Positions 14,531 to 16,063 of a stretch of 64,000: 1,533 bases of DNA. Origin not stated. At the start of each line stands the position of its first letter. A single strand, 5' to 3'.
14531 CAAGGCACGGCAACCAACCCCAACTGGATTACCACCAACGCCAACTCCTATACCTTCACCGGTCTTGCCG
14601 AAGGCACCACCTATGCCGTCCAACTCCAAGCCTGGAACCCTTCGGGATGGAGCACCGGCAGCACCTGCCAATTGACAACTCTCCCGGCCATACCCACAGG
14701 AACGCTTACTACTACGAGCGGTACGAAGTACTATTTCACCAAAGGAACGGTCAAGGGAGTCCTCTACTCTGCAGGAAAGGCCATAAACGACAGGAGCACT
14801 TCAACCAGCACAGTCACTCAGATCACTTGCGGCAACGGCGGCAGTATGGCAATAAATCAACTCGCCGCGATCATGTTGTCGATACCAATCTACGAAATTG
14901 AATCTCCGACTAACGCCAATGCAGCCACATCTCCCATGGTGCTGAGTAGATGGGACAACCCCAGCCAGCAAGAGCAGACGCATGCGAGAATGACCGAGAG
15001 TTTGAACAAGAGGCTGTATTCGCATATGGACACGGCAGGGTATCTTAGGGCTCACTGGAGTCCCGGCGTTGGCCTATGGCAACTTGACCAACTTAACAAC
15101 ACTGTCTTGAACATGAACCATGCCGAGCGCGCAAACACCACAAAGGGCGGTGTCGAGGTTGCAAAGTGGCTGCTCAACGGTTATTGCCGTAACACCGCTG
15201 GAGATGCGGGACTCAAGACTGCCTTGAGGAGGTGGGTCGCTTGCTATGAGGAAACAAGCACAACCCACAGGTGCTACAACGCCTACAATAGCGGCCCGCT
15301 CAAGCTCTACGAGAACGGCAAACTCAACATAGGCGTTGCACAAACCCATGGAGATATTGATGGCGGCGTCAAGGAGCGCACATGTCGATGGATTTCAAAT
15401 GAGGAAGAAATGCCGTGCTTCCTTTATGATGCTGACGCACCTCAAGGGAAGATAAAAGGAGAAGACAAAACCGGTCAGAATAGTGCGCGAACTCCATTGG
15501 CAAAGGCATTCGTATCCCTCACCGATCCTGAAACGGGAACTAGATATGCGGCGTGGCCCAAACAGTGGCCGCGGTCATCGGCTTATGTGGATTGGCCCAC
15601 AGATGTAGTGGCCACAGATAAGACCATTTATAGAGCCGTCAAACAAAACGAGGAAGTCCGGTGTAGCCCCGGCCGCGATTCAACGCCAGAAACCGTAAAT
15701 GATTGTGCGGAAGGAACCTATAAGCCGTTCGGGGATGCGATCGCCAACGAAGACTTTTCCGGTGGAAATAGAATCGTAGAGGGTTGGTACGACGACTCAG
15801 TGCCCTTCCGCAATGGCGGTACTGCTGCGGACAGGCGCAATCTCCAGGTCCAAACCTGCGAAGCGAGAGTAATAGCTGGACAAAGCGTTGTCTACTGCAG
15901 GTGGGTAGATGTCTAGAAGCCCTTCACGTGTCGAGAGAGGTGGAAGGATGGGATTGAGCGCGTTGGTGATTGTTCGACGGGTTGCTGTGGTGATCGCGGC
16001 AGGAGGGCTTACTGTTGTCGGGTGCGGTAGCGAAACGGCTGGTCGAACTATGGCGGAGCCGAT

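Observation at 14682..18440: GC content drops at a domain boundary: an SLT-like C-terminal cassette plus a tightly linked lipoprotein gene (polymorphic-toxin-like effector with candidate immunity)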

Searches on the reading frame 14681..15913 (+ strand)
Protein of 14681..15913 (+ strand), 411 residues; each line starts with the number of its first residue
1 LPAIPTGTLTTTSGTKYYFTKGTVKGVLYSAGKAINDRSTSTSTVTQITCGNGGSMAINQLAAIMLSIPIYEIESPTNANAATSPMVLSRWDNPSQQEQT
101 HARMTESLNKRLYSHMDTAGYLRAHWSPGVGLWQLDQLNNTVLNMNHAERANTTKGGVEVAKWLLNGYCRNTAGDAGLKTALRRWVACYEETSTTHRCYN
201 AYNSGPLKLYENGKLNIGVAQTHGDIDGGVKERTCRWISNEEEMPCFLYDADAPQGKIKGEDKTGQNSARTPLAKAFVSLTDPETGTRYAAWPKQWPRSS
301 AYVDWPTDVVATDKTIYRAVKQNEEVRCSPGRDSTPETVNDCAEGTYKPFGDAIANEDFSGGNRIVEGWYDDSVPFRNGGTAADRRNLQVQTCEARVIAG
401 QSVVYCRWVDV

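Call 12: search_solved_structures(query=window:14681-15913:+, max_evalue=10, show_alignments=2)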
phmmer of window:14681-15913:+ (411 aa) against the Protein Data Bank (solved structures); distinct sequences matched with E-value up to 10: 2.
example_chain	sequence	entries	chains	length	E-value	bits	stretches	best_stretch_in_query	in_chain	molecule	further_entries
2c1d_A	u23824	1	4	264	0.85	11.7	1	81-195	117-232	SOXA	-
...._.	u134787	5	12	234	1.9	10.5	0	82-159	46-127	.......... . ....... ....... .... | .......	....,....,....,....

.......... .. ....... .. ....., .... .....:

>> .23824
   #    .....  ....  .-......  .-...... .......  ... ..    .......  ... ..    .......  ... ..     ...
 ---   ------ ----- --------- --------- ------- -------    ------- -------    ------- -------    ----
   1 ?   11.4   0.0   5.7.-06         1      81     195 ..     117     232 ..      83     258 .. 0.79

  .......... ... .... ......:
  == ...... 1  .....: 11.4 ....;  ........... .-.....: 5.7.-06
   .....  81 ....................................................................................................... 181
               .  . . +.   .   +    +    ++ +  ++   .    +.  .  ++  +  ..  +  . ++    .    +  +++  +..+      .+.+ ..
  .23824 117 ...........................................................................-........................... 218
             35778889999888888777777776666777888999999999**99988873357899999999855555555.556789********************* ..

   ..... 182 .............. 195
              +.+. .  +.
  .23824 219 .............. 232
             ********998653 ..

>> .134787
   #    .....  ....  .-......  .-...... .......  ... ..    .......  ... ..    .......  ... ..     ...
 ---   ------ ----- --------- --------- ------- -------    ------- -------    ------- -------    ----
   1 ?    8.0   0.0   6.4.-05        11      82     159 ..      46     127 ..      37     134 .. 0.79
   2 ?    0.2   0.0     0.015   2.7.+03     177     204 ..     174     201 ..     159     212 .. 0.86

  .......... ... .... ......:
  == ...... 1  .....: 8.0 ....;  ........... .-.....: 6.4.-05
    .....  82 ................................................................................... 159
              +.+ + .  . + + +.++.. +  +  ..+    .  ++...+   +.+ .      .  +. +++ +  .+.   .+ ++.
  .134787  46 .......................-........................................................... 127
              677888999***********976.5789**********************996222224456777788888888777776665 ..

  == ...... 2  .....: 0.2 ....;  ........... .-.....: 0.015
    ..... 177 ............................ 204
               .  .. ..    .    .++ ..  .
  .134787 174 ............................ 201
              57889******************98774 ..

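Call 13: search_protein_families(library=ncbifam, proteins=[window:14681-15913:+], max_evalue=1)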
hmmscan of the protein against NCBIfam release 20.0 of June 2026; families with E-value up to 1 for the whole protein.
window:14681-15913:+ (411 aa): 0 families

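Call 14: search_protein_families(library=pfam, proteins=[window:14681-15913:+], max_evalue=10)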
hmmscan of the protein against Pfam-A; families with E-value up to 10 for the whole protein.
window:14681-15913:+ (411 aa): 1 family
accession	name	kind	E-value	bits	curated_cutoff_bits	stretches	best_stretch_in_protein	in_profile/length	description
PF24356.1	WH_PARP12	-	0.0094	16.2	27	1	42-64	6-28/70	PARP12 winged helix domain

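Call 15: find_homologous_proteins(query=window:14681-15913:+, max_evalue=0.001)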
Query window:14681-15913:+ (411 aa): 29 proteins with E <= 0.001 among 6330 candidates.
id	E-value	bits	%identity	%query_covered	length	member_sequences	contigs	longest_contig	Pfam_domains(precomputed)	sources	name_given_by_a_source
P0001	4.0e-134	466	54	100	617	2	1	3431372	PF00041.28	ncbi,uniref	ncbi:fibronectin type III domain-containing protein [Candidatus Poriferisocius sp.]|uniref:fibronect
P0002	1.0e-108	382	45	100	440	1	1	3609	-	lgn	-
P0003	1.3e-97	345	55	72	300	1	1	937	-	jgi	jgi:hypothetical protein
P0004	1.0e-95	339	46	94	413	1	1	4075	-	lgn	-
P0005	2.7e-94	335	44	100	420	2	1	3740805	-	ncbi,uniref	ncbi:hypothetical protein [Candidatus Poriferisocius sp.]|uniref:hypothetical protein n=1 Tax=Candid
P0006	2.9e-90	321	65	53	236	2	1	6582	-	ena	-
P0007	1.3e-84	303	52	65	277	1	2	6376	-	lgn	-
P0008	2.7e-82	295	75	45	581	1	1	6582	PF25059.2,PF00041.28,PF16656.12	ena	-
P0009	1.2e-81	293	46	70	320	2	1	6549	-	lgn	-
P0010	9.3e-48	181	42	52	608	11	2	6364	PF00041.28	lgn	-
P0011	3.2e-38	150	33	97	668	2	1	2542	PF00041.28,PF16656.12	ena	-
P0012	3.7e-38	150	38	81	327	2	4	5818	-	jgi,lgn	-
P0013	8.4e-38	149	35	86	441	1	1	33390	-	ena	-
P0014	9.8e-36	142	33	86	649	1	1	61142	-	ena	-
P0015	1.0e-31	128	34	75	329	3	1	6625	-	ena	-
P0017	8.4e-28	116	34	59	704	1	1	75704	-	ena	-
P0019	3.4e-27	114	31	82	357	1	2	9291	-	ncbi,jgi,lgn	ncbi:MAG: hypothetical protein RL385_940 [Pseudomonadota bacterium]|jgi:hypothetical protein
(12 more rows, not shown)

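Call 21: find_encoding_contigs(protein=P0001, flank=10000, max_places=3)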
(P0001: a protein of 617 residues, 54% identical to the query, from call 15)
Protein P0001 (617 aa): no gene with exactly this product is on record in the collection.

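Call 27: predict_structure(alignment_id=A1)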
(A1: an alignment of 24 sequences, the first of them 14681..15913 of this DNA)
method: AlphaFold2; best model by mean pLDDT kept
length: 411 residues; sequences in the alignment: 24
mean_pLDDT: 80.4   pTM: 0.84
mean pLDDT of the five models: 80.4, 78.4, 78.3, 77.8, 77.1
residues with pLDDT >= 90: 133; 70-90: 177; 50-70: 84; < 50: 17
segments of 3 or more residues with pLDDT < 50: 345-347, 349-360
pLDDT, mean of each block of 10 residues (from residue 1): 88 74 90 95 92 92 90 73 65 71 71 84 78 69 88 88 92 79 79 73 84 91 69 92 93 62 70 88 91 94 89 92 81 60 50 45 72 75 83 91 93 92
secondary structure, 60 per line:
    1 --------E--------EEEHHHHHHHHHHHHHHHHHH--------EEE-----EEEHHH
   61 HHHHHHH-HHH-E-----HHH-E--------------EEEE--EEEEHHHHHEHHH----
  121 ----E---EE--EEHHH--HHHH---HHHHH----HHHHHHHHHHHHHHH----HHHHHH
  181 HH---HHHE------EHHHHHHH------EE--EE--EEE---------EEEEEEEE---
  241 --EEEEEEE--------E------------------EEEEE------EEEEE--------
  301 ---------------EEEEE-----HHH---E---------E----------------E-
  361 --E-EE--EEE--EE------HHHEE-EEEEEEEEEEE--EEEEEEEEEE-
elements in order: E18-20 H21-38 E47-49 E55-57 H58-67 E98-101 E104-107 H108-112 H140-143 H147-151 H156-170 H175-182 H197-203 E218-220 E230-237 E243-249 E277-281 E288-292 E316-320 E369-371 E388-398 E401-410

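Call 30: find_encoding_contigs(protein=P0014, flank=8000, max_places=2)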
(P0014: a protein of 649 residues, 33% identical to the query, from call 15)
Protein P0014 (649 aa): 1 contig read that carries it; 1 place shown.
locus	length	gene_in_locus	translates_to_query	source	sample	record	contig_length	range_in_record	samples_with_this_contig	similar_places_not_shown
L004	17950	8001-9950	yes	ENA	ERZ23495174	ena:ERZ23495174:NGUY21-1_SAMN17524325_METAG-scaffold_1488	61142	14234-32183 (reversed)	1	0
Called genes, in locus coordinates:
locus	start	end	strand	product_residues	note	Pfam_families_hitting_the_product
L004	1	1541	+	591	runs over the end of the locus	-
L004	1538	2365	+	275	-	PF00561:Abhydrolase_1, PF00975:Thioesterase (weak), PF12146:Hydrolase_4, PF12697:Abhydrolase_6, PF03096:Ndr (weak)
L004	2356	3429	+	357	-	PF21508:MenC_N, PF13378:MR_MLE_C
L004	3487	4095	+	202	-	PF00300:His_Phos_1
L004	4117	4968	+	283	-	PF12804:NTP_transf_3 (weak)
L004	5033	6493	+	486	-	PF08541:ACP_syn_III_C, PF01796:OB_ChsH2_C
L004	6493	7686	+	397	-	PF00108:Thiolase_N, PF02803:Thiolase_C (weak), PF22691:Thiolase_C_1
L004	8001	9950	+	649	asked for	-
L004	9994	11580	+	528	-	-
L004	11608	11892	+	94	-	-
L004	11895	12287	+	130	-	PF01850:PIN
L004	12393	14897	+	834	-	PF02515:CoA_transf_3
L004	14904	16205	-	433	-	PF07994:NAD_binding_5, PF01658:Inos-1-P_synth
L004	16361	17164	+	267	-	-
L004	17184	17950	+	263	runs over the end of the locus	PF00106:adh_short, PF01370:Epimerase, PF08659:KR, PF13561:adh_short_C2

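Call 31: fold_search(model_id=the predicted structure, library=pdb)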
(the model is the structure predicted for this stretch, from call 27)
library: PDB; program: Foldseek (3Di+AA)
matches with E <= 10: 110; with E <= 0.001: 0
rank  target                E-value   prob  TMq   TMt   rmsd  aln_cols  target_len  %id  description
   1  6xw5_B                1.3e+00  0.01  0.07  0.08  18.9       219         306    9  Crystal structure of murine norovirus P domain in complex with Nanobody NB-5820 (released 2020-04-22)
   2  8b2y_D                1.7e+00  0.01  0.06  0.10  18.0       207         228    7  Structure of the weakly red fluorescent protein csiFP4 from Clytia simplex (released 2023-09-27)
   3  8b2y_C                1.7e+00  0.01  0.06  0.10  18.0       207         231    7  Structure of the weakly red fluorescent protein csiFP4 from Clytia simplex (released 2023-09-27)
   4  8b2y_B                2.0e+00  0.01  0.06  0.10  18.0       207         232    7  Structure of the weakly red fluorescent protein csiFP4 from Clytia simplex (released 2023-09-27)
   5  6adq_Y                2.0e+00  0.01  0.08  0.11  22.2       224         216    8  Respiratory Complex CIII2CIV2SOD2 from Mycobacterium smegmatis (released 2018-11-14)
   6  6s6l_C                2.0e+00  0.01  0.08  0.07  18.2       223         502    8  Cryo-EM structure of murine norovirus (MNV-1) (released 2020-05-13)
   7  4mt6                  2.1e+00  0.01  0.09  0.09  19.1       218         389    8  Crystal structure of closed inactive collybistin (released 2014-08-13)
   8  7n6y_A                2.1e+00  0.01  0.10  0.08  20.4       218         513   11  Mouse norovirus (MNV-1) capsid at pH 5.0 (released 2021-09-08)
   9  5du0_B                2.4e+00  0.02  0.09  0.13  16.7       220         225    8  Crystal structure of rsFolder in the non-fluorescent off-state (released 2016-01-27)
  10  8xci_Z                2.7e+00  0.00  0.05  0.06  34.9       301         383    7  Open state of central tail fiber of bacteriophage lambda upon binding to LamB (released 2024-05-01)
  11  6cg0_B                2.8e+00  0.01  0.06  0.06  21.4       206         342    9  Cryo-EM structure of mouse RAG1/2 HFC complex (3.17 A) (released 2018-04-25)
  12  4myp_A                3.0e+00  0.01  0.08  0.17  20.6       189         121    8  Structure of the central NEAT domain, N2, of the listerial Hbp2 protein complexed with heme (released 2014-10-22)
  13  5fx8_U                3.0e+00  0.01  0.07  0.08  22.7       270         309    8  Complete structure of manganese lipoxygenase of Gaeumannomyces graminis and partial structure of zonadhesin of Komagat (released 2016-06-22)
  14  6s6l_A                3.0e+00  0.01  0.08  0.07  18.5       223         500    8  Cryo-EM structure of murine norovirus (MNV-1) (released 2020-05-13)
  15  6gef_F                3.2e+00  0.25  0.07  0.07   3.0        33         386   12  X-ray structure of the Yersinia pseudotuberculosis ATPase DotB (released 2018-05-30)
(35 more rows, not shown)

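Call 34: search_solved_structures(query=A1, max_evalue=10, show_alignments=3)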
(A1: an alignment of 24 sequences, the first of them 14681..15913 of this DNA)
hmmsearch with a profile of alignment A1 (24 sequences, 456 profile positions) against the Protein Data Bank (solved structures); distinct sequences matched with E-value up to 10: 0.

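Call 35: search_protein_families(library=pfam, alignment_id=A1, max_evalue=1)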
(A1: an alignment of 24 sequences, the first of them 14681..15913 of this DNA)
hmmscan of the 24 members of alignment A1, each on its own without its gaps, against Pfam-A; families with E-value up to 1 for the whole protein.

A. member 1, window:14681-15913:+ (411 aa): 1 family
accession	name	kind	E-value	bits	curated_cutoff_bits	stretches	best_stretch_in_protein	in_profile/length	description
PF24356.1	WH_PARP12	-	0.0094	16.2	27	1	42-64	6-28/70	PARP12 winged helix domain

B. families by the number of members that match (of 24 scanned): 7 families
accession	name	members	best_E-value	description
PF00041.27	fn3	3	1.3e-12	Fibronectin type III domain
PF16656.11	Pur_ac_phosph_N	3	4.1e-06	Purple acid Phosphatase, N-terminal domain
PF24356.1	WH_PARP12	1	0.0094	PARP12 winged helix domain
PF25059.1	FN3_DSCAM-DSCAML_C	1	0.021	DSCAM/DSCAML C-terminal Fn3-like domain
PF07495.19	Y_Y_Y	1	0.028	Y_Y_Y domain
PF14230.11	DUF4333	1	0.084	Domain of unknown function (DUF4333)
PF21599.3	ZSWIM3_N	1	0.26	Zinc finger SWIM domain-containing protein 3, N-terminal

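Call 36: find_encoding_contigs(protein=P0017, flank=8000, max_places=2)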
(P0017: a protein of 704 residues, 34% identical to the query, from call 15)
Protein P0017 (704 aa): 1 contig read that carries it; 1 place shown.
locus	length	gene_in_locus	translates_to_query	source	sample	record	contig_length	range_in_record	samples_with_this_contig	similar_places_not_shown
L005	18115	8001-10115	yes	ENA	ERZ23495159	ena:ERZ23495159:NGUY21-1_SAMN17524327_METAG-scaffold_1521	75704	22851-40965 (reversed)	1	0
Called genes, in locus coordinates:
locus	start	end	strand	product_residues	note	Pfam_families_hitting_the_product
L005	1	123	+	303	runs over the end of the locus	PF03279:Lip_A_acyltrans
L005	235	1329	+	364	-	PF13439:Glyco_transf_4, PF13579:Glyco_trans_4_4, PF20706:GT4-conflict (weak), PF00534:Glycos_transf_1, PF13692:Glyco_trans_1_4, PF13524:Glyco_trans_1_2 (weak)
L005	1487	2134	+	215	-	-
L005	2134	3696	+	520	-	PF11258:DUF3048, PF17479:DUF3048_C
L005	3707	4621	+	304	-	PF01680:SOR_SNZ, PF05690:ThiG (weak)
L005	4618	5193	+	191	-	PF01174:SNO, PF03575:Peptidase_S51 (weak), PF07685:GATase_3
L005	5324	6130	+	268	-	PF20772:TACO1_YebC_N, PF01709:Transcrip_reg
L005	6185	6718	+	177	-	PF02075:RuvC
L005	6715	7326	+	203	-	PF01330:RuvA_N, PF00633:HHH (faint), PF14520:HHH_5, PF07499:RuvA_C (weak)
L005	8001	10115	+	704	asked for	-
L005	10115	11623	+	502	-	-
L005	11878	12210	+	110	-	-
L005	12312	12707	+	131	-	-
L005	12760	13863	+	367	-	PF05496:RuvB_N, PF13191:AAA_16 (faint), PF00004:AAA, PF07728:AAA_5 (weak), PF17864:AAA_lid_4, PF05491:WHD_RuvB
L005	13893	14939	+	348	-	PF02547:Queuosine_synth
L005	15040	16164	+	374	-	PF01702:TGT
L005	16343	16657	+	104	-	PF02699:YajC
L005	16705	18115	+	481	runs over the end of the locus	PF21760:SecD_1st, PF22599:SecDF_P1_head, PF02355:SecD_SecF_C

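Call 41: fold_search(model_id=the predicted structure, library=viral)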
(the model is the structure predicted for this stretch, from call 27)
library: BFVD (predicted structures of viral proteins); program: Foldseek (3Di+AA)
matches with E <= 10: 174; with E <= 0.001: 0
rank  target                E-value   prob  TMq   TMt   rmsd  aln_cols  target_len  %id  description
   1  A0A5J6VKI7            4.1e-01  0.02  0.07  0.07  23.0       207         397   11  Uncharacterized protein (Fragment) [Megaviridae environmental sample]
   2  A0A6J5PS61            5.4e-01  0.02  0.09  0.06  22.8       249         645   14  Uncharacterized protein [uncultured Caudovirales phage]
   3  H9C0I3                9.5e-01  0.02  0.06  0.11  14.4       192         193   10  (no name in the UniProt tables at hand)
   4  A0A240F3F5            1.1e+00  0.04  0.09  0.13  17.7       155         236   11  (no name in the UniProt tables at hand)
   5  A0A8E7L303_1          1.8e+00  0.02  0.09  0.07  21.8       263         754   10  Tail protein [Enterococcus phage 113]
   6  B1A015                1.8e+00  0.01  0.07  0.08  20.1       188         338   11  Hemagglutinin glycoprotein (Fragment) [Morbillivirus canis]
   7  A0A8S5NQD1            2.0e+00  0.01  0.06  0.12  17.9       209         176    7  Uncharacterized protein [Myoviridae sp. ctj3P51]
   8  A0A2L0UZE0            2.2e+00  0.21  0.07  0.37   3.8        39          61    8  Uncharacterized protein [Agrobacterium phage Atu_ph07]
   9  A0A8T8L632            2.5e+00  0.21  0.07  0.52   4.4        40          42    8  (no name in the UniProt tables at hand)
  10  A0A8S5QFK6            2.5e+00  0.06  0.08  0.28   6.3        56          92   14  Uncharacterized protein [Myoviridae sp. ctn8H20]
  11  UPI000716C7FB         2.6e+00  0.01  0.07  0.07  17.3       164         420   13  (no name look-up for this kind of identifier)
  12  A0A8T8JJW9            2.8e+00  0.30  0.06  0.11   2.2        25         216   20  (no name in the UniProt tables at hand)
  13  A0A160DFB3            2.8e+00  0.20  0.05  0.27  10.0        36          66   17  Uncharacterized protein [Gordonia phage ClubL]
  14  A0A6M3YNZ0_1          2.8e+00  0.15  0.05  0.02  12.5        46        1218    9  Polyprotein [Picornavirales sp.]
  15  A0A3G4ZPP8            2.8e+00  0.12  0.06  0.06   8.1        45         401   11  Uncharacterized protein [Terrestrivirus sp.]
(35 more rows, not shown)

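Call 45: search_protein_representatives(alignment_id=A1)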
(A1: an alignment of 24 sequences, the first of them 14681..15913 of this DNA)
Query: 24 sequences, 456 profile positions. Proteins with E-value up to 0.001 (for the whole library): 424; up to 1e-10: 357; up to 1e-30: 140. The best 150 are listed.
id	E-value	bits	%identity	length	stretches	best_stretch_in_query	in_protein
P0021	4.1e-155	534.0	-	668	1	7-445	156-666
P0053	2.8e-138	478.5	-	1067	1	9-446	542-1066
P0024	6.1e-135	467.5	-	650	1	13-430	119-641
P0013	1.1e-125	436.9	-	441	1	20-455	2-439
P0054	1.0e-124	433.8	-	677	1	18-431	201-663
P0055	3.4e-124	432.1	-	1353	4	14-446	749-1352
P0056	2.0e-120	419.6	-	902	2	16-445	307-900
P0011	5.5e-111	388.5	-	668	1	5-455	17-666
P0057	5.1e-107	375.4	-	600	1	16-448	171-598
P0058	1.8e-101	357.2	-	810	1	14-449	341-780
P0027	3.6e-100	352.9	-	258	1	208-447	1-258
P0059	7.3e-97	342.0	-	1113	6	9-448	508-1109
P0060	7.8e-97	341.9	-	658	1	103-450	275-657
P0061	1.5e-96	340.9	-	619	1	10-446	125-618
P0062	2.2e-96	340.4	-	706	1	5-447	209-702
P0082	2.6e-72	261.0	-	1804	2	14-448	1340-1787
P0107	2.7e-57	211.5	-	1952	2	36-401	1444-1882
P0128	6.8e-46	174.0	-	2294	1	113-449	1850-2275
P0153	6.5e-35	137.8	-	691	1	101-420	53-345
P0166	7.3e-33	131.0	-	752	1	109-413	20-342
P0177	1.8e-31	126.4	-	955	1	114-429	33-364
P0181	5.3e-31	124.9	-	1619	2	137-362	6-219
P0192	4.6e-30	121.8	-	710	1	107-400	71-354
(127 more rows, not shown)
